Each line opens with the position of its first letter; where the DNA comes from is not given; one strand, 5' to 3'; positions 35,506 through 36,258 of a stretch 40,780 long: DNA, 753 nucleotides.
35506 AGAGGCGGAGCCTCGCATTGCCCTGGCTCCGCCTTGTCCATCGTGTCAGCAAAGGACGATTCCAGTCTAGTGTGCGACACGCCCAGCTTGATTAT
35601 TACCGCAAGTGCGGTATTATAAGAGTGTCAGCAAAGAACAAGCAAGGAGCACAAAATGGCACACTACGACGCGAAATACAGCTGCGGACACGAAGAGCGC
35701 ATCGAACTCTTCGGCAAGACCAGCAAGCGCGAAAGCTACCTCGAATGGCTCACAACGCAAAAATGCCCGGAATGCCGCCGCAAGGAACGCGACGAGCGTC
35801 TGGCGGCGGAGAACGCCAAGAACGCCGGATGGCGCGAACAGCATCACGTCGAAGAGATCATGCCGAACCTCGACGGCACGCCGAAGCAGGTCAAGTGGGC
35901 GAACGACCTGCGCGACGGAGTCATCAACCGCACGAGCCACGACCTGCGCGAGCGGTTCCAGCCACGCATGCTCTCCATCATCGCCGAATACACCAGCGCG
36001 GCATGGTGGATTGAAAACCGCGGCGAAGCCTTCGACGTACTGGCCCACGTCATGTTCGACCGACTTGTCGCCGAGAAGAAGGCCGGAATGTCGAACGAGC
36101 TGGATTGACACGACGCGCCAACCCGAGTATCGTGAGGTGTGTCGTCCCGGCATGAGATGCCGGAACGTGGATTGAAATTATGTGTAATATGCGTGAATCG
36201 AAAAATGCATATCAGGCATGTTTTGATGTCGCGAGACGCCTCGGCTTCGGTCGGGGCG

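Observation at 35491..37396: Operator-gated accessory island beside int: duplicated promoter/palindrome cassette, tiny XRE regulator and acidic small proteins (Acr/Aca-like anti-defence architecture)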

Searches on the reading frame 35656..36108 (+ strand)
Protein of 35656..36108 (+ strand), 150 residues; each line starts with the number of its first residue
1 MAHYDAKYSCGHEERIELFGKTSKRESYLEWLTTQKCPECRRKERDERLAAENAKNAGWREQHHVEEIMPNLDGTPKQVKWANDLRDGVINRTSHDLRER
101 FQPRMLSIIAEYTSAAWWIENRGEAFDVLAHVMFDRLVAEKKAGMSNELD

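Call 7: search_protein_families(library=pfam, proteins=[window:35656-36108:+], max_evalue=0.1)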
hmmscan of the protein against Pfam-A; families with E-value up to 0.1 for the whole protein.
window:35656-36108:+ (150 aa): 1 family
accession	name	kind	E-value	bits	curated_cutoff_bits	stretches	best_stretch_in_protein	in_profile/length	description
PF06827.20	zf-FPG_IleRS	-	0.08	13.3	21.3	0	35-53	2-20/30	Zinc finger found in FPG and IleRS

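Call 8: search_protein_families(library=phrogs, proteins=[window:35656-36108:+], max_evalue=0.1)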
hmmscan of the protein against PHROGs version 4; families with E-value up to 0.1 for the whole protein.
window:35656-36108:+ (150 aa): 4 families
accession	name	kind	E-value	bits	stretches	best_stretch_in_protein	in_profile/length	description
phrog_16123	-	unknown function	3.3e-21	76.9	1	1-134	2-147/368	-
phrog_23135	-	unknown function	0.0027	19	1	74-132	26-83/90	-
phrog_6775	-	unknown function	0.0092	16.6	1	69-94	43-68/276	-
phrog_1588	-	unknown function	0.025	15.4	1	21-66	23-58/132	-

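Call 16: search_protein_families(library=ncbifam, proteins=[window:35656-36108:+], max_evalue=0.1)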
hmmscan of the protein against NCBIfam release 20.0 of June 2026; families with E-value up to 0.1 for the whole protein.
window:35656-36108:+ (150 aa): 0 families

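Call 17: search_protein_families(library=padloc, proteins=[window:35656-36108:+], max_evalue=0.1)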
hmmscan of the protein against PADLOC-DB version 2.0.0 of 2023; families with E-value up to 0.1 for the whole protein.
window:35656-36108:+ (150 aa): 0 families

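Call 25: find_homologous_proteins(query=window:35656-36108:+, max_evalue=0.01)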
Query window:35656-36108:+ (150 aa): 36 proteins with E <= 0.01 among 75 candidates.
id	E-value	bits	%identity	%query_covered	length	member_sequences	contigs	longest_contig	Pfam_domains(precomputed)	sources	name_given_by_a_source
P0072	4.2e-95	333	97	100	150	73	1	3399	-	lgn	-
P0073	2.0e-87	308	91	100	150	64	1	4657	-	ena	-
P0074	1.2e-86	306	90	100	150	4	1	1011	-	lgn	-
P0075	3.6e-84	298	89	100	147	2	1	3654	-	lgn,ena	-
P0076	1.2e-82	293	87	100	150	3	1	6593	-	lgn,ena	-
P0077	1.1e-79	283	83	100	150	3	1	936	-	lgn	-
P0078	8.1e-74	264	83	100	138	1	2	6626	-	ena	-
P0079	5.2e-70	252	99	74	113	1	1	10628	-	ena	-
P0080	4.6e-44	168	94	55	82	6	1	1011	-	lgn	-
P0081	6.8e-21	93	43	81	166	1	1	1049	-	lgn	-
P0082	1.7e-20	91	39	87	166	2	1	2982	-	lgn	-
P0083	1.5e-19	88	34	84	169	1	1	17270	-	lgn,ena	-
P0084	8.0e-19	86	36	91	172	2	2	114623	-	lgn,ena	-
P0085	8.0e-19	86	37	86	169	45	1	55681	-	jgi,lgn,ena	jgi:hypothetical protein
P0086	8.0e-19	86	38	86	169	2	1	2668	-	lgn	-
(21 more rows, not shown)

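Call 37: search_solved_structures(query=A3, max_evalue=10)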
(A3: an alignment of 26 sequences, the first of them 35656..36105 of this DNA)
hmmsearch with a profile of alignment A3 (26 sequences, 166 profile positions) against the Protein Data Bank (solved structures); distinct sequences matched with E-value up to 10: 3.
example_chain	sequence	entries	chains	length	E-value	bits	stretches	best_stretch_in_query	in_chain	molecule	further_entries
7fia_A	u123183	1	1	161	0.00057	23.3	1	80-112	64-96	AcrIF23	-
6zpm_A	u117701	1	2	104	0.43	13.9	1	34-93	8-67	Trypanosoma cruzi KKT4 117-218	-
8a3k_UNK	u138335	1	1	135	6.4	10.1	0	48-90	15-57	sc-apCC-4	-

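Call 41: search_solved_structures(query=A3, max_evalue=0.01, show_alignments=1)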
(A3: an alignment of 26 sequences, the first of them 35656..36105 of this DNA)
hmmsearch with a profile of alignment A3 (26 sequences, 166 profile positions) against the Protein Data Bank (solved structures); distinct sequences matched with E-value up to 0.01: 1.
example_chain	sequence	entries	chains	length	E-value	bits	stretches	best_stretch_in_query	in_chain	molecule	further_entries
7fia_A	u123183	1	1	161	0.00057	23.3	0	80-112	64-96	AcrIF23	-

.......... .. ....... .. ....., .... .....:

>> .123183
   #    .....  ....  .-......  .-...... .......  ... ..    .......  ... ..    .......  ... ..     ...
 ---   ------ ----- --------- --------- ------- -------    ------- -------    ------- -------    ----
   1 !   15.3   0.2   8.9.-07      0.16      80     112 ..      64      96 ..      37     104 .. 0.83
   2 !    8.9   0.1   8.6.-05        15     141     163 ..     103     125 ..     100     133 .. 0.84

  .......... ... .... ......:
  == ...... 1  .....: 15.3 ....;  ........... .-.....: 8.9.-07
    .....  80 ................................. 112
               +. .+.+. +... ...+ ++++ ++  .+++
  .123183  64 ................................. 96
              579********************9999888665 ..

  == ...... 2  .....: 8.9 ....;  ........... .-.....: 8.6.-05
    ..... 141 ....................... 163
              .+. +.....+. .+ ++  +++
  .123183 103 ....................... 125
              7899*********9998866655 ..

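Call 52: predict_structure(alignment_id=A3)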
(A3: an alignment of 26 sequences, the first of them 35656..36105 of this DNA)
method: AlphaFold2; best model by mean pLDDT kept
length: 150 residues; sequences in the alignment: 26
mean_pLDDT: 87.3   pTM: 0.70
mean pLDDT of the five models: 87.3, 86.3, 86.1, 84.3, 83.3
residues with pLDDT >= 90: 84; 70-90: 52; 50-70: 13; < 50: 1
segments of 3 or more residues with pLDDT < 50: none
pLDDT, mean of each block of 10 residues (from residue 1): 91 92 92 94 91 90 90 93 91 71 82 93 89 85 66
secondary structure, 60 per line:
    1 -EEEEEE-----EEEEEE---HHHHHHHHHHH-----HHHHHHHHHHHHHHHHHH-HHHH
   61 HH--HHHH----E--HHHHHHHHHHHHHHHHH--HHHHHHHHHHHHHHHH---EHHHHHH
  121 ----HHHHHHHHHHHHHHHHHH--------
elements in order: E2-7 E13-18 H22-32 H38-55 H57-62 H65-68 H76-92 H95-110 H115-120 H125-142

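Call 57: fold_search(model_id=the predicted structure, library=pdb)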
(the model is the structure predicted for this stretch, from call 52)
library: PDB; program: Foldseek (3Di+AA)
matches with E <= 10: 17; with E <= 0.001: 0
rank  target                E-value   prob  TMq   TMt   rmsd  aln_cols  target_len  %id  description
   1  7fia                  6.6e-03  1.00  0.34  0.32   6.4        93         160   26  Structure of AcrIF23 (released 2022-07-27)
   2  7uqj_E                1.4e+00  0.10  0.20  0.07   6.3        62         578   22  Cryo-EM structure of the S. cerevisiae chromatin remodeler Yta7 hexamer bound to ATPgS and histone H3 tail in state II (released 2023-02-01)
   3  7uqi_C                4.6e+00  0.05  0.20  0.07   6.2        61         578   23  Cryo-EM structure of the S. cerevisiae chromatin remodeler Yta7 hexamer bound to ADP (released 2023-02-01)
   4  1gu6_A                4.6e+00  0.02  0.16  0.08  15.9       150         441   13  Structure of the Periplasmic Cytochrome c Nitrite Reductase from Escherichia coli (released 2002-03-08)
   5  5iet_A                4.9e+00  0.07  0.24  0.30  12.7       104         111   14  Crystal Structure of Mycobacterium Tuberculosis ATP-independent Proteasome activator (released 2016-03-30)
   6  8tgd_B                6.2e+00  0.02  0.17  0.11  27.5       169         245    9  STX-478, a Mutant-Selective, Allosteric Inhibitor bound to H1047R PI3Kalpha (released 2023-09-06)
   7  7uqi_A                7.3e+00  0.04  0.20  0.07   6.3        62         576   22  Cryo-EM structure of the S. cerevisiae chromatin remodeler Yta7 hexamer bound to ADP (released 2023-02-01)
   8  4wjy_A                7.3e+00  0.02  0.16  0.08  15.1       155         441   12  Esherichia coli nitrite reductase NrfA H264N (released 2015-03-11)
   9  7uqi_F                7.8e+00  0.03  0.20  0.07   6.1        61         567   23  Cryo-EM structure of the S. cerevisiae chromatin remodeler Yta7 hexamer bound to ADP (released 2023-02-01)
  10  3ubr_A                7.8e+00  0.02  0.21  0.09  16.0       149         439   14  Laue structure of Shewanella oneidensis cytochrome-c Nitrite Reductase (released 2012-04-25)
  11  4gwg                  7.8e+00  0.01  0.16  0.07  17.3       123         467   10  Crystal Structure Analysis of 6-phosphogluconate dehydrogenase apo-form (released 2012-11-28)
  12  7dmb_A                8.7e+00  0.01  0.10  0.05  13.7        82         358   17  Crystal structure of trans-methyltransferase CalH complex with SAH (released 2021-02-10)
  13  5v8f_E                9.2e+00  0.05  0.28  0.13   7.1       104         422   14  Structural basis of MCM2-7 replicative helicase loading by ORC-Cdc6 and Cdt1 (released 2017-05-10)
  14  7uqi_E                9.2e+00  0.03  0.20  0.07   6.4        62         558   22  Cryo-EM structure of the S. cerevisiae chromatin remodeler Yta7 hexamer bound to ADP (released 2023-02-01)
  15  7cb5_B                9.2e+00  0.02  0.17  0.06  17.5       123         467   11  The 6-phosphogluconate dehydrogenase from Staphylococcus aureus (6-phosphogluconate bound) (released 2021-04-07)
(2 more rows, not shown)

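Call 74: search_protein_representatives(alignment_id=A3)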
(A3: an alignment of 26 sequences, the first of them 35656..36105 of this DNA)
Query: 26 sequences, 166 profile positions. Proteins with E-value up to 0.001 (for the whole library): 4169; up to 1e-10: 1463; up to 1e-30: 7. The best 150 are listed.
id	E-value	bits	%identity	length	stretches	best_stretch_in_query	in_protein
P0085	6.4e-86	302.9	-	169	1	1-163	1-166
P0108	4.4e-56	205.8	-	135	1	1-104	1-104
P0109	1.0e-55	204.6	-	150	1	1-101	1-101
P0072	3.6e-54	199.6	-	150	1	1-166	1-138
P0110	3.5e-52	193.1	-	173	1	1-164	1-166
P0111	6.7e-43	163.0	-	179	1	1-165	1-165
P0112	1.4e-41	158.6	-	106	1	1-83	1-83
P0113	2.3e-30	122.2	-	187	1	1-116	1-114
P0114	3.1e-29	118.5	-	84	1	90-165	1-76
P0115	3.4e-27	111.9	-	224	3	3-53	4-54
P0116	2.8e-24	102.4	-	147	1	1-155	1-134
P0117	7.4e-24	101.0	-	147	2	1-55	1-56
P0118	1.0e-23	100.6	-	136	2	1-42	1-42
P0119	1.2e-23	100.4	-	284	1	1-161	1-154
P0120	2.6e-23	99.2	-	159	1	1-161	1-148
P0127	2.4e-22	96.1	-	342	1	1-158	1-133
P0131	7.4e-22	94.5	-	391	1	1-164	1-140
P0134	8.2e-22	94.4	-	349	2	1-51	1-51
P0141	2.8e-21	92.6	-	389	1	1-156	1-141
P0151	1.2e-20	90.6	-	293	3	73-163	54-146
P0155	1.6e-20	90.2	-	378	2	3-49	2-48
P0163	2.6e-20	89.5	-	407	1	1-151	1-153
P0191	1.6e-19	86.9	-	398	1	1-158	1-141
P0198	2.4e-19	86.4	-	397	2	3-49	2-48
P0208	4.6e-19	85.4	-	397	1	1-159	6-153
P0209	5.6e-19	85.1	-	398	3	1-119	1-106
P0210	5.7e-19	85.1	-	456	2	1-106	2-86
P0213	6.2e-19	85.0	-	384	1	1-164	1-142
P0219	8.0e-19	84.6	-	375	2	3-49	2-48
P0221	8.8e-19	84.5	-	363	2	1-52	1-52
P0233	1.3e-18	83.9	-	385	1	1-154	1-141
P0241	1.8e-18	83.5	-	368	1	1-159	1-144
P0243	1.9e-18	83.4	-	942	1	1-158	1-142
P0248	2.2e-18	83.2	-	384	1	1-163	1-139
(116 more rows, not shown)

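Call 77: search_protein_families(library=pfam, proteins=[P0127, P0131, P0134, P0141, P0163, P0191, P0210, P0243, P0119, P0151], max_evalue=0.01)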
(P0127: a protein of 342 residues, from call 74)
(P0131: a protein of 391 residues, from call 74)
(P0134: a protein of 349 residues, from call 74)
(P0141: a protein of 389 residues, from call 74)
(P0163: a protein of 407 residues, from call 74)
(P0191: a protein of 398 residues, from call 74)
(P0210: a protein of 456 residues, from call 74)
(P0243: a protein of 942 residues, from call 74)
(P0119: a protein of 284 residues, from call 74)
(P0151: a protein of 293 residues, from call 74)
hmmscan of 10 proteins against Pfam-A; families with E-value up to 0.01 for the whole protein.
P0127 (342 aa): 0 families

P0131 (391 aa): 0 families

P0134 (349 aa): 0 families

P0141 (389 aa): 0 families

P0163 (407 aa): 1 family
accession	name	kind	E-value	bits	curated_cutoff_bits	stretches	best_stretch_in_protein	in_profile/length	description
PF12876.13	Cellulase-like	-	0.0011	18.8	25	1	223-373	134-288/355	Sugar-binding cellulase-like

P0191 (398 aa): 1 family
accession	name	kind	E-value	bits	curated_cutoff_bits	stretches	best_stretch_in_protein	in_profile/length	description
PF09709.15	Cas_Csd1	-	1.5e-07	30.9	27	1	274-386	447-555/559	CRISPR-associated protein (Cas_Csd1)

P0210 (456 aa): 0 families

P0243 (942 aa): 1 family
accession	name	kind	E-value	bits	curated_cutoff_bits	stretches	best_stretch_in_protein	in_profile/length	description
PF18789.6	DarA_C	-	0.00021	22.1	27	1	383-450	4-67/70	Defence against restriction A C-terminal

P0119 (284 aa): 0 families

P0151 (293 aa): 1 family
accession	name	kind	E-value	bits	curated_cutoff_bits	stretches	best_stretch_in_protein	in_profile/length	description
PF07410.16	Phage_Gp111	-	1.2e-15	58.5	27.1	1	167-255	1-89/117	Streptococcus thermophilus bacteriophage Gp111 protein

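Call 79: search_protein_families(library=pfam, proteins=[P0155, P0198, P0208, P0209, P0213, P0219, P0221, P0233, P0241, P0248], max_evalue=0.1)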
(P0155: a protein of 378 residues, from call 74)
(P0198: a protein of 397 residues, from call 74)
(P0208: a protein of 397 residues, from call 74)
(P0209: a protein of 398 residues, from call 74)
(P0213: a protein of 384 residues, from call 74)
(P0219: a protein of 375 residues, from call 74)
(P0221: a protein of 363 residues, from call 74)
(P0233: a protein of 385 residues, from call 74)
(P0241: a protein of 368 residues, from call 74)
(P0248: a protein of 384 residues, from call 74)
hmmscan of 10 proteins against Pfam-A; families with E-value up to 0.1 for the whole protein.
P0155 (378 aa): 0 families

P0198 (397 aa): 0 families

P0208 (397 aa): 1 family
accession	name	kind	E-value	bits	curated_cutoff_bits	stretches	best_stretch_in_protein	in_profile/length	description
PF15572.11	Imm45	-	0.021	15.9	25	1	183-232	42-89/100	Immunity protein 45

P0209 (398 aa): 1 family
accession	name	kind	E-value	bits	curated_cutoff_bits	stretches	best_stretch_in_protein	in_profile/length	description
PF24453.1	DUF7569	-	0.083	13.4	27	0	33-55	32-54/70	Family of unknown function (DUF7569)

P0213 (384 aa): 0 families

P0219 (375 aa): 0 families

P0221 (363 aa): 0 families

P0233 (385 aa): 0 families

P0241 (368 aa): 4 families
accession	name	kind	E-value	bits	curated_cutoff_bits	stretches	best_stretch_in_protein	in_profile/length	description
PF11300.13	DUF3102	-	9.3e-14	52.2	24.4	1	209-307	23-127/129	Protein of unknown function (DUF3102)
PF06367.22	Drf_FH3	-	0.052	13.8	27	1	299-354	86-141/193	Diaphanous FH3 Domain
PF25547.1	WXG100_2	-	0.087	13.2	27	0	146-225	39-112/150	WXG100 like domain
PF20823.2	Cmr2_Zn-bd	-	0.091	13.3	27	0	10-41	11-41/58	CRISPR RNA silencing complex Cmr2 subunit, Zn-binding domain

P0248 (384 aa): 0 families

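Call 80: search_solved_structures(query=A6, max_evalue=1, show_alignments=1)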
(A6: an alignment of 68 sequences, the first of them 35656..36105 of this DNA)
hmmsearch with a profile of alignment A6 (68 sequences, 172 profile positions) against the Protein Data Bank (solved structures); distinct sequences matched with E-value up to 1: 7.
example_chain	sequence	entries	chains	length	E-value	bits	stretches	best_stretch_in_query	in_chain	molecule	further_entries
7fia_A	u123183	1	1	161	5e-08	36.2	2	59-100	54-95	AcrIF23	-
9n3x_A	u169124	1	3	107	0.0054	19.8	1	71-95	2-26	AcrIE7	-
9l2q_A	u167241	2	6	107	0.007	19.5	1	72-101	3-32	H2C2 | Anti-CRISPR protein, AcrIE7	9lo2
9la6_A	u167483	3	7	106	0.0082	19.3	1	72-101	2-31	Hypothetical antiviral protein | Anti-CRISPR AcrIE7 | AcrIE7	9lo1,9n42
9kjb_A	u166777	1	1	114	0.0093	19.1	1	72-101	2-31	AcrIE7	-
9fy1_8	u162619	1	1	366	0.075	16.1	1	29-97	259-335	Peptide chain release factor 2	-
6szs_z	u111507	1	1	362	0.083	16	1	29-97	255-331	Peptide chain release factor 2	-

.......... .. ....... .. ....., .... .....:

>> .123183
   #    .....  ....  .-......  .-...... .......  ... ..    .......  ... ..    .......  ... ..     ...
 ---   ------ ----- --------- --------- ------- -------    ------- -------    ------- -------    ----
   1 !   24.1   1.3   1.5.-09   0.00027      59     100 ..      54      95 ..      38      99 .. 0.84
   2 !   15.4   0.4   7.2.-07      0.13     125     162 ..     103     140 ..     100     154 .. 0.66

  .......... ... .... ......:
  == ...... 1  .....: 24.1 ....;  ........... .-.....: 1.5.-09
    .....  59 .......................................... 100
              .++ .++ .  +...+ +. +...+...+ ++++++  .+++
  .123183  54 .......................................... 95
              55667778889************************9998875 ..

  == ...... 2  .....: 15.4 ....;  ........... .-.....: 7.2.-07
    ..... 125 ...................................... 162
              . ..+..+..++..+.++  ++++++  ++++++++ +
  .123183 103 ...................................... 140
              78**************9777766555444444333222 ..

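Call 85: search_solved_structures(query=A6, max_evalue=0.01, show_alignments=4)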
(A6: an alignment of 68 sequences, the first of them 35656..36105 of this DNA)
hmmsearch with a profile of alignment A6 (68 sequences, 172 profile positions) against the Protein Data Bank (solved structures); distinct sequences matched with E-value up to 0.01: 5.
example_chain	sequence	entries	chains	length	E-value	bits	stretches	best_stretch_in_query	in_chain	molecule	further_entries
7fia_A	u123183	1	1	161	5e-08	36.2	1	59-100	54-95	AcrIF23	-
9n3x_A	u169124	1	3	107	0.0054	19.8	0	71-95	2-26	AcrIE7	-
9l2q_A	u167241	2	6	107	0.007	19.5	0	72-101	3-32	H2C2 | Anti-CRISPR protein, AcrIE7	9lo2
9la6_A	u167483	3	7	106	0.0082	19.3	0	72-101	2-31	Hypothetical antiviral protein | Anti-CRISPR AcrIE7 | AcrIE7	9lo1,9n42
9kjb_A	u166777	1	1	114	0.0093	19.1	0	72-101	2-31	AcrIE7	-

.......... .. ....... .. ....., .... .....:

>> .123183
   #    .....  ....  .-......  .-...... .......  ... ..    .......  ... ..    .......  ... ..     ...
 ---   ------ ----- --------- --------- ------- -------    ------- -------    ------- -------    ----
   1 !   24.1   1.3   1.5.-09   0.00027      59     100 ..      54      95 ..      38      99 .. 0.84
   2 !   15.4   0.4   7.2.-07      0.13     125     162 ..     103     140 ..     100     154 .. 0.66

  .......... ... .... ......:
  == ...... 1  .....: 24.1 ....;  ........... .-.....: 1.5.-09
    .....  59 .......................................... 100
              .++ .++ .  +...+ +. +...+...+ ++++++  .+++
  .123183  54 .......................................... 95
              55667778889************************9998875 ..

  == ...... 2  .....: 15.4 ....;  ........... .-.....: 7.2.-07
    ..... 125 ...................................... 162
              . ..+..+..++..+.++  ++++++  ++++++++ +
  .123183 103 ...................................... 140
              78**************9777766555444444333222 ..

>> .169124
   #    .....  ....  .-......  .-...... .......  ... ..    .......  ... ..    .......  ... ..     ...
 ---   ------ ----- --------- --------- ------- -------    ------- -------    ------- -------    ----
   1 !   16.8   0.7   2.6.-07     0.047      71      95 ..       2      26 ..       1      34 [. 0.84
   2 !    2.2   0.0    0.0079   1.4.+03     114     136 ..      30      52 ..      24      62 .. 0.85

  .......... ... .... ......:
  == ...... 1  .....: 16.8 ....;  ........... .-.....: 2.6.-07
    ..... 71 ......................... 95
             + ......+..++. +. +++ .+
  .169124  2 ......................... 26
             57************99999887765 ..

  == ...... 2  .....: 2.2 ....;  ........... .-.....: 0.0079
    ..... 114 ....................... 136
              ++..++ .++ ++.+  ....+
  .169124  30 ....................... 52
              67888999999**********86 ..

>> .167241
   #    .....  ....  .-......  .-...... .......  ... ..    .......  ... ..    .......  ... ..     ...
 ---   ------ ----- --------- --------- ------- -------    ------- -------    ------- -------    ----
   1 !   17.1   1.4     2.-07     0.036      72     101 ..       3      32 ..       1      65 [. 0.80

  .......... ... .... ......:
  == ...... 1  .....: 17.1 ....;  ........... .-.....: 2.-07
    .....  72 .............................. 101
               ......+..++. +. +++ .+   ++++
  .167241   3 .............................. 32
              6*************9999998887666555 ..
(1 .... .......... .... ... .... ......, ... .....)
